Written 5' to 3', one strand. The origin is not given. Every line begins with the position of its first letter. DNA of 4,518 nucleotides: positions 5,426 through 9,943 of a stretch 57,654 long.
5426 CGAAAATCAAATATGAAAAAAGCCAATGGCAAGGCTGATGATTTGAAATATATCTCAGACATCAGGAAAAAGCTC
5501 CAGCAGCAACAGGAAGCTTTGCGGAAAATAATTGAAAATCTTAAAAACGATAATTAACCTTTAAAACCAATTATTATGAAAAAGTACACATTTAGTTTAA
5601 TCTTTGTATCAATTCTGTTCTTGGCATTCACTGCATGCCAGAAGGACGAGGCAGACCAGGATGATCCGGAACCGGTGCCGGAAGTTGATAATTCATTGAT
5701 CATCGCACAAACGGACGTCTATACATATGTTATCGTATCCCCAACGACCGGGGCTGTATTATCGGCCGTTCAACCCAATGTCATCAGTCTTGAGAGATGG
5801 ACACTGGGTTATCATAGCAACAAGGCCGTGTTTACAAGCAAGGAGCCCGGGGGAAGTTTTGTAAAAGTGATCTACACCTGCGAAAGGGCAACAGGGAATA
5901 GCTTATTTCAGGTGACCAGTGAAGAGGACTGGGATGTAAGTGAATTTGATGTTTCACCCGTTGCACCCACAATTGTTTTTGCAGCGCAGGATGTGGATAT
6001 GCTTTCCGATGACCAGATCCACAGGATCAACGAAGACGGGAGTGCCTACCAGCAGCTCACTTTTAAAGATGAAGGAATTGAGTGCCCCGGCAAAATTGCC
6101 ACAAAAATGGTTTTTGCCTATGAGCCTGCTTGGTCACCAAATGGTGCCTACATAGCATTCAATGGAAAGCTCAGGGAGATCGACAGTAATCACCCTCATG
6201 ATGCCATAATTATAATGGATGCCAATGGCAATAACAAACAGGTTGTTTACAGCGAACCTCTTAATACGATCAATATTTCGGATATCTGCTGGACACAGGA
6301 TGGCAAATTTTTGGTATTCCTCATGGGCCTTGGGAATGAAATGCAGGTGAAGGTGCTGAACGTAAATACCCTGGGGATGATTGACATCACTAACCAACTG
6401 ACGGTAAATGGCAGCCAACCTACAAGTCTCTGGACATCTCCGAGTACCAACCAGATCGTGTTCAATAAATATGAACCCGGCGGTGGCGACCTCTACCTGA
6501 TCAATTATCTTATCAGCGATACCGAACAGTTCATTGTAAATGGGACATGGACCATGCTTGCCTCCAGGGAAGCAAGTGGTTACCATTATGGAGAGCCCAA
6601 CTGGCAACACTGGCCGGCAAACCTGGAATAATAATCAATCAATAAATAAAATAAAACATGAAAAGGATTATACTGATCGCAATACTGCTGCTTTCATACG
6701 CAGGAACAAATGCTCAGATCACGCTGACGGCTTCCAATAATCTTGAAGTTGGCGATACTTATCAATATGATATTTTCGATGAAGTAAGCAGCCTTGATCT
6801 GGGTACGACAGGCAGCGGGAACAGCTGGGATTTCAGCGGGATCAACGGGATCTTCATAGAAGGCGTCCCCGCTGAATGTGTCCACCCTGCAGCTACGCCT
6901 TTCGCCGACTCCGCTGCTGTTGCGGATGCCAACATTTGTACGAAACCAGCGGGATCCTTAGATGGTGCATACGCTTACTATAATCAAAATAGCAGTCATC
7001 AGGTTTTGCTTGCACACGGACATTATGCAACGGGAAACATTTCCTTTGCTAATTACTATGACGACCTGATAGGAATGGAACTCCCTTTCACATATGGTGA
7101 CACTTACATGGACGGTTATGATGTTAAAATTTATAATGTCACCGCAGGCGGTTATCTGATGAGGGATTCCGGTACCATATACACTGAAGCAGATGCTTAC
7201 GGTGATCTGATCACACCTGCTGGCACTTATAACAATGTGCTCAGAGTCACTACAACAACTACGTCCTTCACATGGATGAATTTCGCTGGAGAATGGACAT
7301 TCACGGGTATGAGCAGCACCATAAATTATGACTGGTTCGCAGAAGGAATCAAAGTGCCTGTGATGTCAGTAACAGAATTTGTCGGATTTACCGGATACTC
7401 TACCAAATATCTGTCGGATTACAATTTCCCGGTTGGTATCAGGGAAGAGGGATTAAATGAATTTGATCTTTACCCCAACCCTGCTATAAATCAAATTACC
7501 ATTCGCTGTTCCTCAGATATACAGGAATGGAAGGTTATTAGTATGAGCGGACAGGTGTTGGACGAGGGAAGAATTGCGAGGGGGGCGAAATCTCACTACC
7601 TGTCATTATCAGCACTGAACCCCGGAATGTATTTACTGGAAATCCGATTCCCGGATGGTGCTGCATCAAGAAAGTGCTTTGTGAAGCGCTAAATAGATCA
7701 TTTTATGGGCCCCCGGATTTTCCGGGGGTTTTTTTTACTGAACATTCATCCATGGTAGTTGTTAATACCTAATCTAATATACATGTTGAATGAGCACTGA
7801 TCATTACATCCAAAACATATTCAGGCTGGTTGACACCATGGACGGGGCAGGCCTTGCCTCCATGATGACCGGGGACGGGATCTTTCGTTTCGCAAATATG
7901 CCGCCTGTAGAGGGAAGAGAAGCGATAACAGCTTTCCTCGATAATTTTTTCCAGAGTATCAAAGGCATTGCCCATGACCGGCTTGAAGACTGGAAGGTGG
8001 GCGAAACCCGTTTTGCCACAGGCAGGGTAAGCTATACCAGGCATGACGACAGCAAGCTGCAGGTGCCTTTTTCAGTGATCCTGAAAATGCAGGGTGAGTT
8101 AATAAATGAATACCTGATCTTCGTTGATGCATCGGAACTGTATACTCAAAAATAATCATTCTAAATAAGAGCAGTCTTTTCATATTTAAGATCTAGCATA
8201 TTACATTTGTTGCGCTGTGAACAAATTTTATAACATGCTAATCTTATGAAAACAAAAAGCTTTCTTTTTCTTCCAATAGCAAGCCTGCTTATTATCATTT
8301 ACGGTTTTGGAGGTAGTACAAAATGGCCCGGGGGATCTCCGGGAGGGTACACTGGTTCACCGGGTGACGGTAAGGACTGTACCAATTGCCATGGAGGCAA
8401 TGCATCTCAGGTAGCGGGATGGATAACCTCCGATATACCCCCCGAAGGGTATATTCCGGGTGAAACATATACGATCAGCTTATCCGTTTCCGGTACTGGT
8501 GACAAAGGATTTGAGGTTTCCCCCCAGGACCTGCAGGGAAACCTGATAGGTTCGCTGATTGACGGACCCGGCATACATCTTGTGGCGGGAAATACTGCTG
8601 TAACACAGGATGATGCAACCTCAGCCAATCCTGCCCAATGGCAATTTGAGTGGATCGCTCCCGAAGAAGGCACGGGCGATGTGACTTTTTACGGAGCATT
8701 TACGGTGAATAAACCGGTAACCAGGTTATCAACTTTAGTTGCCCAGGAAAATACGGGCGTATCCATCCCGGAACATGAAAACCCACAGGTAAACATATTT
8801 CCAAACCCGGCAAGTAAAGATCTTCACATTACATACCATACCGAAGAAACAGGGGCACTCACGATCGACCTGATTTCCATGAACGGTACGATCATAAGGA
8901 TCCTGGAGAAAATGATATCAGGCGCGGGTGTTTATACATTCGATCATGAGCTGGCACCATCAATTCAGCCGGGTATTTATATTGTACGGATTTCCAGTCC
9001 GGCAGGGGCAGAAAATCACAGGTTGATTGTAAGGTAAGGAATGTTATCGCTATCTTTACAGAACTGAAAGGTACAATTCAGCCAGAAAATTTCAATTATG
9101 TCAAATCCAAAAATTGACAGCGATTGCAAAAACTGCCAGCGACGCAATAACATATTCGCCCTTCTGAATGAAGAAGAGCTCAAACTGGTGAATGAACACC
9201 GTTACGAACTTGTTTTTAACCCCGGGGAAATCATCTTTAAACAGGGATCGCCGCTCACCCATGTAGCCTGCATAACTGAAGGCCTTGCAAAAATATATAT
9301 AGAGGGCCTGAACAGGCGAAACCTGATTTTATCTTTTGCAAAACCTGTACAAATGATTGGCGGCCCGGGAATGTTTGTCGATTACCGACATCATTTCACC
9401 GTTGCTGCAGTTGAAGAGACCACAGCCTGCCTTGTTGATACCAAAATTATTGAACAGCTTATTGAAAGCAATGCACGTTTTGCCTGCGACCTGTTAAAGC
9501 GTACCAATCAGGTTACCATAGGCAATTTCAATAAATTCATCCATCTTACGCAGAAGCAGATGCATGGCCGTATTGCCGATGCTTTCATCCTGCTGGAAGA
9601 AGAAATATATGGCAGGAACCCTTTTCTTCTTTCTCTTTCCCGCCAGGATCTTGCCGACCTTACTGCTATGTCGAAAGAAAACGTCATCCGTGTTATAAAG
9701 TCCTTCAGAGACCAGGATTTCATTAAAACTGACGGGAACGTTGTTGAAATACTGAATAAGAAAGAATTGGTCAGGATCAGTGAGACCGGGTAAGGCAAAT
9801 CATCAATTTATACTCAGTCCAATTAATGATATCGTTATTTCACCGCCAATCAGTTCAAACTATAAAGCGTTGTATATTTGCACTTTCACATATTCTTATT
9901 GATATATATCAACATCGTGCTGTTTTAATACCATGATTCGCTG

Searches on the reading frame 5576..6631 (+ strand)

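Call 7: search_protein_families(library=pfam, proteins=[window:5576-6631:+], max_evalue=0.001)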
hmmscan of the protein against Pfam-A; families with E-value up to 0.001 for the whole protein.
window:5576-6631:+ (351 aa): 1 family
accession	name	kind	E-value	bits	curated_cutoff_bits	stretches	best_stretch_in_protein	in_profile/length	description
PF07676.18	PD40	-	4.6e-05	23.7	20.9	0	182-196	12-26/38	WD40-like Beta Propeller Repeat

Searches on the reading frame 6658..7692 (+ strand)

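Call 6: search_protein_families(library=pfam, proteins=[window:6658-7692:+], max_evalue=0.01)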
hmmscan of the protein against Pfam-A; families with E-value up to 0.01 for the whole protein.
window:6658-7692:+ (344 aa): 1 family
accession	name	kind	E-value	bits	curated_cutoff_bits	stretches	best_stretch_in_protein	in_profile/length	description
PF18962.6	Por_Secre_tail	-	4.5e-09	36.9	27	1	271-340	1-73/75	Secretion system C-terminal sorting domain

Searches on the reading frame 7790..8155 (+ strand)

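Call 6: search_protein_families(library=pfam, proteins=[window:7790-8155:+], max_evalue=0.01)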
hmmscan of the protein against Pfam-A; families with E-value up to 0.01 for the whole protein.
window:7790-8155:+ (121 aa): 2 families
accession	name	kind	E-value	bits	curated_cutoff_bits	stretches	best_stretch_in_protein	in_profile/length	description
PF12680.13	SnoaL_2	-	2.3e-09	38.2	27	1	8-107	2-101/102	SnoaL-like domain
PF13577.12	SnoaL_4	-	2.6e-06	27.9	24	1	9-62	15-69/126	SnoaL-like domain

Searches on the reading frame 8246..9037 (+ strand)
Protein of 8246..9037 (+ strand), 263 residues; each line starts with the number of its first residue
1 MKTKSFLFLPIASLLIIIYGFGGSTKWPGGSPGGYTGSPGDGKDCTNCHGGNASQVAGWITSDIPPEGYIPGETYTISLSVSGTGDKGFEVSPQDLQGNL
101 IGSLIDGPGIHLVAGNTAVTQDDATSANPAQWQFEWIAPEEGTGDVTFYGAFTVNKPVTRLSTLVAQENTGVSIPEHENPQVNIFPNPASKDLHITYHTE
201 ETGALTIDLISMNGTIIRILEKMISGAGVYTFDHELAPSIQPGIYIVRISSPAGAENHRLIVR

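Call 6: search_protein_families(library=pfam, proteins=[window:8246-9037:+], max_evalue=0.01)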
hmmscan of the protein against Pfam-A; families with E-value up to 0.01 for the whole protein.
window:8246-9037:+ (263 aa): 2 families
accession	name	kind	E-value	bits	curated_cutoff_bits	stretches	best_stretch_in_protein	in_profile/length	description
PF18962.6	Por_Secre_tail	-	1.1e-07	32.4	27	1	184-262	1-75/75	Secretion system C-terminal sorting domain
PF02014.22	Reeler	-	0.00018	22.4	21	1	66-154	25-124/131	Reeler domain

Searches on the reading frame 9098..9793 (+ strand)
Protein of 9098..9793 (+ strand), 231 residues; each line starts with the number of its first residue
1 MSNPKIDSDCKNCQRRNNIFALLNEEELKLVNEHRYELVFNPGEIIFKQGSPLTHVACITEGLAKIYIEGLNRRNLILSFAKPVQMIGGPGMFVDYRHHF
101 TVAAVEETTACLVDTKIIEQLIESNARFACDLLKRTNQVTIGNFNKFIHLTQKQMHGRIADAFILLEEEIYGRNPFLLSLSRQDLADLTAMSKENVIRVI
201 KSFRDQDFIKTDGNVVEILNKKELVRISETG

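Call 6: search_protein_families(library=pfam, proteins=[window:9098-9793:+], max_evalue=0.01)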
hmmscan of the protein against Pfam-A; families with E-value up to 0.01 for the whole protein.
window:9098-9793:+ (231 aa): 3 families
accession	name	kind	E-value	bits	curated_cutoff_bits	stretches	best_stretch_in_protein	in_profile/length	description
PF00027.35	cNMP_binding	-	2.4e-13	50.3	27.5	1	39-125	3-89/89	Cyclic nucleotide-binding domain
PF13545.12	HTH_Crp_2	-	1.5e-11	44.5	27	1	158-226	2-69/70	Crp-like helix-turn-helix domain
PF00325.26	Crp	-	0.0023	18.1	21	1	178-206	1-29/32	Bacterial regulatory proteins, crp family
